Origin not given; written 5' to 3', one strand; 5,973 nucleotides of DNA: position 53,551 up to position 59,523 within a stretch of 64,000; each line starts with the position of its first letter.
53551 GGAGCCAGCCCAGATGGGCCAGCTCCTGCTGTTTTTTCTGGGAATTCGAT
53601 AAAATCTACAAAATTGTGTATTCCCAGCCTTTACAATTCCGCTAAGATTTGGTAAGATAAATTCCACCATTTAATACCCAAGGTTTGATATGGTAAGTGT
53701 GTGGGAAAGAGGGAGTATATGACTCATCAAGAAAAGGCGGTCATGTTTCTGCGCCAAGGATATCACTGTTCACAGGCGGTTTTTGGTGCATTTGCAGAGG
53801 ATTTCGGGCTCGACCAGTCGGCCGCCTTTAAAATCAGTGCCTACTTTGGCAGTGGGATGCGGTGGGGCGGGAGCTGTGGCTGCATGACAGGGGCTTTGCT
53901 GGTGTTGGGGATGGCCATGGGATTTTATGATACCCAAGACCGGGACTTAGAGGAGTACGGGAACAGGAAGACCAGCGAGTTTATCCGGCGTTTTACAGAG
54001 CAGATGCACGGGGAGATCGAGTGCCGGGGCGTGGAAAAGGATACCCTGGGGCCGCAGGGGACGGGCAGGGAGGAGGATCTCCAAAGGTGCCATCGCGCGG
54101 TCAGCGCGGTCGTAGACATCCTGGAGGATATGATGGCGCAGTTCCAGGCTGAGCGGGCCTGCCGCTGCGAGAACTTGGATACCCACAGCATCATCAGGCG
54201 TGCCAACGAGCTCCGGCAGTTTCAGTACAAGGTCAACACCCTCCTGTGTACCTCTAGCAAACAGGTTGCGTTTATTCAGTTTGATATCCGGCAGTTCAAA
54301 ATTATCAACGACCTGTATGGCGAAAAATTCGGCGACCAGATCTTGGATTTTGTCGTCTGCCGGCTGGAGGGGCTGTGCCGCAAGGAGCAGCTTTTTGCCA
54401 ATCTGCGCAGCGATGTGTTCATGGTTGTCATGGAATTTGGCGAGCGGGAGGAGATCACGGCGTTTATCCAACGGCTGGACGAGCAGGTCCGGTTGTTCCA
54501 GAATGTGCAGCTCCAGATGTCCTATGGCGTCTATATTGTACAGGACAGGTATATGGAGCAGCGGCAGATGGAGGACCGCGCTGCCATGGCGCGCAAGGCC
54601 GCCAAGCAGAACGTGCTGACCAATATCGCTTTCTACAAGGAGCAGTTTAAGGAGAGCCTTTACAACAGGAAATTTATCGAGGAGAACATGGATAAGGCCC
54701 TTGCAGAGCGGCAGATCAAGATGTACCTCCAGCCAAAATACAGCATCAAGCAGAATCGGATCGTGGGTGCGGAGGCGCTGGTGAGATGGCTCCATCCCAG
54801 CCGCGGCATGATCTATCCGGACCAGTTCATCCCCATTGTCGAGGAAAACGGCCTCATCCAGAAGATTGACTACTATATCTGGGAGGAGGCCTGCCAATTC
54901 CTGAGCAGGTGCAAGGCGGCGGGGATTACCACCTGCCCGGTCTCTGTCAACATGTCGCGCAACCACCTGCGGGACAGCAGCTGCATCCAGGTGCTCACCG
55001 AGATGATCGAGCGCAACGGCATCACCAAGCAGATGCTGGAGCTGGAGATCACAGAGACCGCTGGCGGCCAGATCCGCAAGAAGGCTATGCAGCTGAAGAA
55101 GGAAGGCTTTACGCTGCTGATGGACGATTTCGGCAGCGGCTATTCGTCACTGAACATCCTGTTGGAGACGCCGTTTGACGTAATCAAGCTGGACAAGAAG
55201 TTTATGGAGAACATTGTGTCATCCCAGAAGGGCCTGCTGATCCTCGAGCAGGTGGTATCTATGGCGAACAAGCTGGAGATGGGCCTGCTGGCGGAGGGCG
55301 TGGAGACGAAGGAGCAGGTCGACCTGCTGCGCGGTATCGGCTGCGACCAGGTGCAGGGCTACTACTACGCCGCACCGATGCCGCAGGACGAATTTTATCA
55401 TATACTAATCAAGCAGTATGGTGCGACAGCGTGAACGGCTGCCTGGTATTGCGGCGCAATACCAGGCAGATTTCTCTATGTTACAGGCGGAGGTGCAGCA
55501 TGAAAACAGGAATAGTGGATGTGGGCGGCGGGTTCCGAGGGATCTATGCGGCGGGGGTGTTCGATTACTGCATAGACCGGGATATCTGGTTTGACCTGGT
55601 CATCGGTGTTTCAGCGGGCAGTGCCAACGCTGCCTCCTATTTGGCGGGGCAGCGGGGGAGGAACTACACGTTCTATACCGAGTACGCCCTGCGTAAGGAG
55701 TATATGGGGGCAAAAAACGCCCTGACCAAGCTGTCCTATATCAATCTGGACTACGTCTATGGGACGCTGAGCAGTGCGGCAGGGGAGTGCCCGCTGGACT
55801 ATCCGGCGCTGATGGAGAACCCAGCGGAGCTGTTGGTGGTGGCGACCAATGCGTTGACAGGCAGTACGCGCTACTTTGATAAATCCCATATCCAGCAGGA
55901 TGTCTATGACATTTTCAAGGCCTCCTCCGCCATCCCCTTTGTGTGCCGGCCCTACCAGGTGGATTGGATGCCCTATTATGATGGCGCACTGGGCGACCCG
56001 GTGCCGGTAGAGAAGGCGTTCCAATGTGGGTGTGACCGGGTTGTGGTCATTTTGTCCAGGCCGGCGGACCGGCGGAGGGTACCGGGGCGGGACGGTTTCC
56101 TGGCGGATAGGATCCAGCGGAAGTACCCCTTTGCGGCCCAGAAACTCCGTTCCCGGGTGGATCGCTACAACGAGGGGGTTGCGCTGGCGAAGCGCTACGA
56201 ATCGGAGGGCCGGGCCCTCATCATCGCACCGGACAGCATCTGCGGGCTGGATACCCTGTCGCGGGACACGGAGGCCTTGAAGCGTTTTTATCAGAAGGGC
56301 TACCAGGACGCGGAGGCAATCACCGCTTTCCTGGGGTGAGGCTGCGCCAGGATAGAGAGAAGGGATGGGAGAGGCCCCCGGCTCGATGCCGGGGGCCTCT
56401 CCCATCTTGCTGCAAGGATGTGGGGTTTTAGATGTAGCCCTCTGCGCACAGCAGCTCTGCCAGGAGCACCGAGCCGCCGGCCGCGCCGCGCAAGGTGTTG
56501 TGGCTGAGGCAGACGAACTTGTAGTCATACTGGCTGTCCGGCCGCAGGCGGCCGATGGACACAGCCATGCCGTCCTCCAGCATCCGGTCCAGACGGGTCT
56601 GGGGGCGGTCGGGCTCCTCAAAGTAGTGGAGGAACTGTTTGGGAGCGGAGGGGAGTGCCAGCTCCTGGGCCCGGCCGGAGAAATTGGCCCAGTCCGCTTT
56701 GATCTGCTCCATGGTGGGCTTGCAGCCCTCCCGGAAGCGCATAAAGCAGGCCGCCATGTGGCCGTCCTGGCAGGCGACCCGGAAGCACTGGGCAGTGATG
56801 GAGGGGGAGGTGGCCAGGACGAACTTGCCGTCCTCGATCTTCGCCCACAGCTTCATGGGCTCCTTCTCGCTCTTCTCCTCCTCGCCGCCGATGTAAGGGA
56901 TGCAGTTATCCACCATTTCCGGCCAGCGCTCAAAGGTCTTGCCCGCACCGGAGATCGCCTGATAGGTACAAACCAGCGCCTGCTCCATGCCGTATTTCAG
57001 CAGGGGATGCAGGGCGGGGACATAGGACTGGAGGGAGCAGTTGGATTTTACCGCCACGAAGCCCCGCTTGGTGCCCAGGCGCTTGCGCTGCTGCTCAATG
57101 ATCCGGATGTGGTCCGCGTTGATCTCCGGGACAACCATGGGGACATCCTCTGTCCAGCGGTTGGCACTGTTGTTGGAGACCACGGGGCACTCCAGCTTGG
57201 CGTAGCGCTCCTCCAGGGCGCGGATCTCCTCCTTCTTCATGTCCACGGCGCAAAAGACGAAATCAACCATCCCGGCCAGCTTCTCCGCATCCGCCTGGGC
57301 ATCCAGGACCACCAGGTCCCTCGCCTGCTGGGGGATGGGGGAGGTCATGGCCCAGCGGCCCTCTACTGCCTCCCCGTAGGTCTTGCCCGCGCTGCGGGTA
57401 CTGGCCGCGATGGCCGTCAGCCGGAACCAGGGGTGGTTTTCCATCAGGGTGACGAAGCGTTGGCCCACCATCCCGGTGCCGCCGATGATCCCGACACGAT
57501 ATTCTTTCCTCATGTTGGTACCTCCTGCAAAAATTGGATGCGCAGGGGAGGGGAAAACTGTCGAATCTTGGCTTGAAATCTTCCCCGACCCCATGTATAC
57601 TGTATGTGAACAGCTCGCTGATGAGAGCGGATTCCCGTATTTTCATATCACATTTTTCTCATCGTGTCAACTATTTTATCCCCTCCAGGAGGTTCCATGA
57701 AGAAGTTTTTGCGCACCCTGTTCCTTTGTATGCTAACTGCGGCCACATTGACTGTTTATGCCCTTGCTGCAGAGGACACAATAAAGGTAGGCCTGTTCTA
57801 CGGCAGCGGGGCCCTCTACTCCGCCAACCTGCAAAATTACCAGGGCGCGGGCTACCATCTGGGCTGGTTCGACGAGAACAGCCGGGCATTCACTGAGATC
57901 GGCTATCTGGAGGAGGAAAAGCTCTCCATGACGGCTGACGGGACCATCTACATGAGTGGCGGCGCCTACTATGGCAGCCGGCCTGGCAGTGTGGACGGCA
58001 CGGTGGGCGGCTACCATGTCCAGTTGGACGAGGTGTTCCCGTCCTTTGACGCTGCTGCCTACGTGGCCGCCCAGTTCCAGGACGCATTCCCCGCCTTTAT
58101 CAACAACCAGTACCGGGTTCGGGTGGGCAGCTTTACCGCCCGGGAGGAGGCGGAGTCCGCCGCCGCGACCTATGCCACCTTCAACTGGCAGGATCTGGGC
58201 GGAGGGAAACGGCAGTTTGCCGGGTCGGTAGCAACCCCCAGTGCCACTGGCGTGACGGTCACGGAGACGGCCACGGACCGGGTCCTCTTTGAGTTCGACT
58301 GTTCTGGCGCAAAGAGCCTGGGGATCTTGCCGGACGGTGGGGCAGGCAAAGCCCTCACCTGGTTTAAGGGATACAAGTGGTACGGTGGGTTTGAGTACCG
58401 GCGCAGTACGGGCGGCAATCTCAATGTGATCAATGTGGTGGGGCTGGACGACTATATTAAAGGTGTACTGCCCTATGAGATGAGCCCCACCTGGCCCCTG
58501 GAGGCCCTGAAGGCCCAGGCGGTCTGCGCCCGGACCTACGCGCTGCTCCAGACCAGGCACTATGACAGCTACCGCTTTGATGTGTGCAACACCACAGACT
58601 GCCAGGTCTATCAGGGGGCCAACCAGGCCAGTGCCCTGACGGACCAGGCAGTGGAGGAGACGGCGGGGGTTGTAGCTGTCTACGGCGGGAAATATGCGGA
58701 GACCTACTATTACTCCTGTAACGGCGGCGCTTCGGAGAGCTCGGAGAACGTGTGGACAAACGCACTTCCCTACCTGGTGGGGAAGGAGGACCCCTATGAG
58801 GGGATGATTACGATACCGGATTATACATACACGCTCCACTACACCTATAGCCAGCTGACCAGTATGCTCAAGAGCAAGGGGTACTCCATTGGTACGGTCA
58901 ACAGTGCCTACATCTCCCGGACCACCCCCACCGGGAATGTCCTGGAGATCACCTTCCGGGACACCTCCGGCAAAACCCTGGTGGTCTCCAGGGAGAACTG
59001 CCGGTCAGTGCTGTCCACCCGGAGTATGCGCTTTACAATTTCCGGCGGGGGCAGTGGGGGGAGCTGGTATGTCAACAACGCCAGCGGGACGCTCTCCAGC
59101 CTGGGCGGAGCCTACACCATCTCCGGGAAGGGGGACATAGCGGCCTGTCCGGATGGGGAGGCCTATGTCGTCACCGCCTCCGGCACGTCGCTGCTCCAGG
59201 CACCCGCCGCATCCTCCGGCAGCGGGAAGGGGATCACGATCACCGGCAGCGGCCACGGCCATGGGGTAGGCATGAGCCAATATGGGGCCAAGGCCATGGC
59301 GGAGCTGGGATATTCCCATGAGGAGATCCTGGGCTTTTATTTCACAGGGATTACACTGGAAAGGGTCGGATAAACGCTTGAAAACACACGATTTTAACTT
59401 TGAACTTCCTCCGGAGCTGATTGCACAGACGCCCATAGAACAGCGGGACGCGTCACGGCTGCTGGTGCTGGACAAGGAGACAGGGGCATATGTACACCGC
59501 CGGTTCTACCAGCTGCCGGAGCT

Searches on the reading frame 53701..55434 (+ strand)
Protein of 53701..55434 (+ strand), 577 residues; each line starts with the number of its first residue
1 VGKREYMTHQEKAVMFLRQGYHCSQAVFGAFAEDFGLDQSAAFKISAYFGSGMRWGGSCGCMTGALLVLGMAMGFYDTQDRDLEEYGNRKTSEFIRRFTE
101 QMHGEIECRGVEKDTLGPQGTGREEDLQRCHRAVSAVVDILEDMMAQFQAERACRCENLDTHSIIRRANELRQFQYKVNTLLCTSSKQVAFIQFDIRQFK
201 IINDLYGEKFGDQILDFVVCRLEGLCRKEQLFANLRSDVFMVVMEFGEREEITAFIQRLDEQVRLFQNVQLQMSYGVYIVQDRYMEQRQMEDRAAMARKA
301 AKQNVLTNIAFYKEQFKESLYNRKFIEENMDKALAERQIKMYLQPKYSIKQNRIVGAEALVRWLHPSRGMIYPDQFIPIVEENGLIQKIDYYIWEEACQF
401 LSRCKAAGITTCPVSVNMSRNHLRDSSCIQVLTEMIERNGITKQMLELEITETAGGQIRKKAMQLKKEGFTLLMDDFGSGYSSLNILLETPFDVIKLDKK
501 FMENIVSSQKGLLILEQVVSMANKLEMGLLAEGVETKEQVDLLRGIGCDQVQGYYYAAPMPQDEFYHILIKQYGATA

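Call 57: search_protein_families(library=pfam, proteins=[window:53701-55434:+], max_evalue=0.00001)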
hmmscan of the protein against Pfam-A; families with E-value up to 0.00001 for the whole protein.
window:53701-55434:+ (577 aa): 3 families
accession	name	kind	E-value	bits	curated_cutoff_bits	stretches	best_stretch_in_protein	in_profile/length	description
PF00563.25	EAL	-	3.6e-63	213.5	31.3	1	329-559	3-236/236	EAL domain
PF09719.15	C_GCAxxG_C_C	-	3e-24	85.8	27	1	21-144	1-118/118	Putative redox-active protein (C_GCAxxG_C_C)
PF00990.26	GGDEF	-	2.2e-15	57.3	23.8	1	174-304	19-157/161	Diguanylate cyclase, GGDEF domain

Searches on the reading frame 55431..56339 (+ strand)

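Call 57: search_protein_families(library=pfam, proteins=[window:55431-56339:+], max_evalue=0.00001)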
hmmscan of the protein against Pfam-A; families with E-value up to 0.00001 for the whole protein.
window:55431-56339:+ (302 aa): 2 families
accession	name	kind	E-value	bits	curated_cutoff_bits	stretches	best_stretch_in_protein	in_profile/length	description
PF01734.28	Patatin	-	3.6e-19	70.1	27.7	1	32-196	5-190/191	Patatin-like phospholipase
PF19890.4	DUF6363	-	2.2e-10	40.7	26.4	1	232-296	1-65/75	Domain of unknown function (DUF6363)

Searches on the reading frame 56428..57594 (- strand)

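Call 57: search_protein_families(library=pfam, proteins=[window:56428-57594:-], max_evalue=0.00001)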
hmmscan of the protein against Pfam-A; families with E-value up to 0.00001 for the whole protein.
window:56428-57594:- (388 aa): 2 families
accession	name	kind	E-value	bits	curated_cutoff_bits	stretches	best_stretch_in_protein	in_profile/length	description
PF01118.30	Semialdhyde_dh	-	4.3e-28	98.6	26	1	33-164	1-119/121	Semialdehyde dehydrogenase, NAD binding domain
PF02774.23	Semialdhyde_dhC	-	4.8e-28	99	26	1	195-368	1-183/184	Semialdehyde dehydrogenase, dimerisation domain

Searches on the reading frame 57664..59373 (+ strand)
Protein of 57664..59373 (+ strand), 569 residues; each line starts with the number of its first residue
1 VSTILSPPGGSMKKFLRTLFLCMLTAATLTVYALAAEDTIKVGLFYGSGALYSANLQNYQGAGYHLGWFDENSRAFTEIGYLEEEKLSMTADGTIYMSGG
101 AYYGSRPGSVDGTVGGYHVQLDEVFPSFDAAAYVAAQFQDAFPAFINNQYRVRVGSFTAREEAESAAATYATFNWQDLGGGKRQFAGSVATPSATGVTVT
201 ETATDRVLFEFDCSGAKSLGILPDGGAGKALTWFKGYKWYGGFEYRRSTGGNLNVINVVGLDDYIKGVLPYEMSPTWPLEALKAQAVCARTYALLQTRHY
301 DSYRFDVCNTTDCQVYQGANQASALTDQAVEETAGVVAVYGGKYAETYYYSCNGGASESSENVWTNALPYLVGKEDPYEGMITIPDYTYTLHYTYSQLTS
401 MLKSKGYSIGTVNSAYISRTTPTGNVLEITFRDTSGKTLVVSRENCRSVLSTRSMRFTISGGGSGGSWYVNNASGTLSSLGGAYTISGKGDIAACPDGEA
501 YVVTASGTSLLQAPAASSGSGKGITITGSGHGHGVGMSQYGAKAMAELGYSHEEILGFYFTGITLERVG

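Call 57: search_protein_families(library=pfam, proteins=[window:57664-59373:+], max_evalue=0.00001)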
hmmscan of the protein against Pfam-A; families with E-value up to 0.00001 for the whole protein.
window:57664-59373:+ (569 aa): 1 family
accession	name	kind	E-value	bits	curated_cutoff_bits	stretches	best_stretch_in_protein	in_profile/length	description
PF08486.15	SpoIID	-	3.1e-30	105.1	23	1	251-340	3-97/97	Stage II sporulation protein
